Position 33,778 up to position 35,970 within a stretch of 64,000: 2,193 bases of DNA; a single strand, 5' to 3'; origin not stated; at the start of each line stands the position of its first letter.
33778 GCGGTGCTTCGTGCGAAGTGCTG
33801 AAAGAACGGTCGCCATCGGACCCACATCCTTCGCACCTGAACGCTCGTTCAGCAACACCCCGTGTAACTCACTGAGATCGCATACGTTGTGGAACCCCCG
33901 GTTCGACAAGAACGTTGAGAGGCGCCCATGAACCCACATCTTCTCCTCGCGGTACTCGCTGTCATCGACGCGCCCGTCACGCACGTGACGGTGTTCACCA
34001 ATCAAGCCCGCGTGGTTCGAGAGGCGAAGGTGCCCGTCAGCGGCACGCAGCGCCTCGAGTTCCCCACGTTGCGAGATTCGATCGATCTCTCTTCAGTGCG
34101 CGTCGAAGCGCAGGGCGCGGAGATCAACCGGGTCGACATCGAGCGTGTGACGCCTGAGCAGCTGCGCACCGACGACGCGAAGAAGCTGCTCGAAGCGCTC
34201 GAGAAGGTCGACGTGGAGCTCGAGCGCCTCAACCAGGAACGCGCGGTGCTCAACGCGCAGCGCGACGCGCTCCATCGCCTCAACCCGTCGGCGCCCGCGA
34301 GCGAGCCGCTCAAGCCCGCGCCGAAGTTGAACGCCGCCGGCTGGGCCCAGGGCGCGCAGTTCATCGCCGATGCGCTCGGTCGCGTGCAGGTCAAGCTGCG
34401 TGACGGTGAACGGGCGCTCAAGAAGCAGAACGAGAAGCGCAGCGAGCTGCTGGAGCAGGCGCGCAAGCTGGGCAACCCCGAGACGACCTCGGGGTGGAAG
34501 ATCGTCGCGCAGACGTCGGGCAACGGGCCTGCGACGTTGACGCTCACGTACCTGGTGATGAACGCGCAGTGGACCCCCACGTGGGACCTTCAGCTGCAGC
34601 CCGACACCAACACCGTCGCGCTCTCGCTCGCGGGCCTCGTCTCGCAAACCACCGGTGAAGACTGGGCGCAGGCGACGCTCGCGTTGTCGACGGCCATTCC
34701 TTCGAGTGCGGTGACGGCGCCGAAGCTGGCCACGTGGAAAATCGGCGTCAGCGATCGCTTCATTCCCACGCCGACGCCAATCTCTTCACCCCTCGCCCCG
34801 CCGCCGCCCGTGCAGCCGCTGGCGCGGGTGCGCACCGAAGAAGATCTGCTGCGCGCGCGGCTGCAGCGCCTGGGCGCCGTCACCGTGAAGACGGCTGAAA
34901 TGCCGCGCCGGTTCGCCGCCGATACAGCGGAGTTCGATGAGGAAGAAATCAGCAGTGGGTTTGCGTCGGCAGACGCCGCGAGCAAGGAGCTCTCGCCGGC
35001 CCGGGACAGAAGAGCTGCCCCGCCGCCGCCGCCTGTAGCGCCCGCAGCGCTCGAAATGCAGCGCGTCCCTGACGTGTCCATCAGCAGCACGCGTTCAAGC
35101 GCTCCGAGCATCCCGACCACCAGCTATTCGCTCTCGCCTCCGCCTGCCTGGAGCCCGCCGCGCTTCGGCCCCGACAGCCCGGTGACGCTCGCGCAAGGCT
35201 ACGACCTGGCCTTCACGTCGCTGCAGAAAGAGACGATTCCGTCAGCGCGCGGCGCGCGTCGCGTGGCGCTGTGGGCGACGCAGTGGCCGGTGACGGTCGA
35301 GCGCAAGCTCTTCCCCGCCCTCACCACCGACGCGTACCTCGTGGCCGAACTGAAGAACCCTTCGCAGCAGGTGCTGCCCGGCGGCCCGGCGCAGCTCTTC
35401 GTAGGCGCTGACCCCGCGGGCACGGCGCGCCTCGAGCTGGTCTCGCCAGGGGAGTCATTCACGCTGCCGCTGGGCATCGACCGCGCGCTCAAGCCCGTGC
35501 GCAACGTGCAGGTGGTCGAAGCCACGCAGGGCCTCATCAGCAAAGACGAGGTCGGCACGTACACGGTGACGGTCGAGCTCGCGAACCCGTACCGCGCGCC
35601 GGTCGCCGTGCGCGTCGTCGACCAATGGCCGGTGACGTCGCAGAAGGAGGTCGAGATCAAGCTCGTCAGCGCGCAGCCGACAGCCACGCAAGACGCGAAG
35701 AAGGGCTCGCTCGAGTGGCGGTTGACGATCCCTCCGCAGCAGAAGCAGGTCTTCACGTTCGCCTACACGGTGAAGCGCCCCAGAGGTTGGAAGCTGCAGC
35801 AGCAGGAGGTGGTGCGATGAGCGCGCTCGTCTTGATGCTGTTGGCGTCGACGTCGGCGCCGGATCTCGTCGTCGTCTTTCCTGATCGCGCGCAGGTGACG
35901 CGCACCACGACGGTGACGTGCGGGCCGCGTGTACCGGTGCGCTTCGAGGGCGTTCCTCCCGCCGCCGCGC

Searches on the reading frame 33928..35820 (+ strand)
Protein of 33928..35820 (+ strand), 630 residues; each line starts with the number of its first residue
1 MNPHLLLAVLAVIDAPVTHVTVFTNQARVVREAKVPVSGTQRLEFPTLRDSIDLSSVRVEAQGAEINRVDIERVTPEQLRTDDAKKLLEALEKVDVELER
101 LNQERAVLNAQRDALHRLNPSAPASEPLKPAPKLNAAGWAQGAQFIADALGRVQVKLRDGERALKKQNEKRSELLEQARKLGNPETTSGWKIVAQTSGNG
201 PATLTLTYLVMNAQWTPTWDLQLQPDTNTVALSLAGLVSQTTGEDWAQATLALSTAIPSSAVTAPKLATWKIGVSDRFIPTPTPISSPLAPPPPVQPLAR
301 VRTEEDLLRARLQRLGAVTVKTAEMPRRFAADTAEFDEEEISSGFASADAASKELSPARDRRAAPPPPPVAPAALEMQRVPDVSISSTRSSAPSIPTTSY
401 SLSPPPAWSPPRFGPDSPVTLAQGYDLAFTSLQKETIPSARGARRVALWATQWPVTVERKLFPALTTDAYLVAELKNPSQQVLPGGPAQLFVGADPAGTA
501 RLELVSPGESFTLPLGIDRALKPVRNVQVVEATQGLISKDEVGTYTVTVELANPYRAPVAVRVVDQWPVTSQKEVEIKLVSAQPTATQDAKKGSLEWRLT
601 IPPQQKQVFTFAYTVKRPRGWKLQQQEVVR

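Call 8: search_protein_families(library=pfam, proteins=[window:33928-35820:+], max_evalue=0.001)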
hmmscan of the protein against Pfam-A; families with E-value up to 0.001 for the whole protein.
window:33928-35820:+ (630 aa): 2 families
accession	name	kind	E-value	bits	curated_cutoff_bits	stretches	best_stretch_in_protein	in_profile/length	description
PF13598.12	DUF4139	-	5.3e-47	160.6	31.8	1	204-618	1-204/205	Domain of unknown function (DUF4139)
PF13600.11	DUF4140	-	2.8e-15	57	27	1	20-115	1-98/98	N-terminal domain of unknown function (DUF4140)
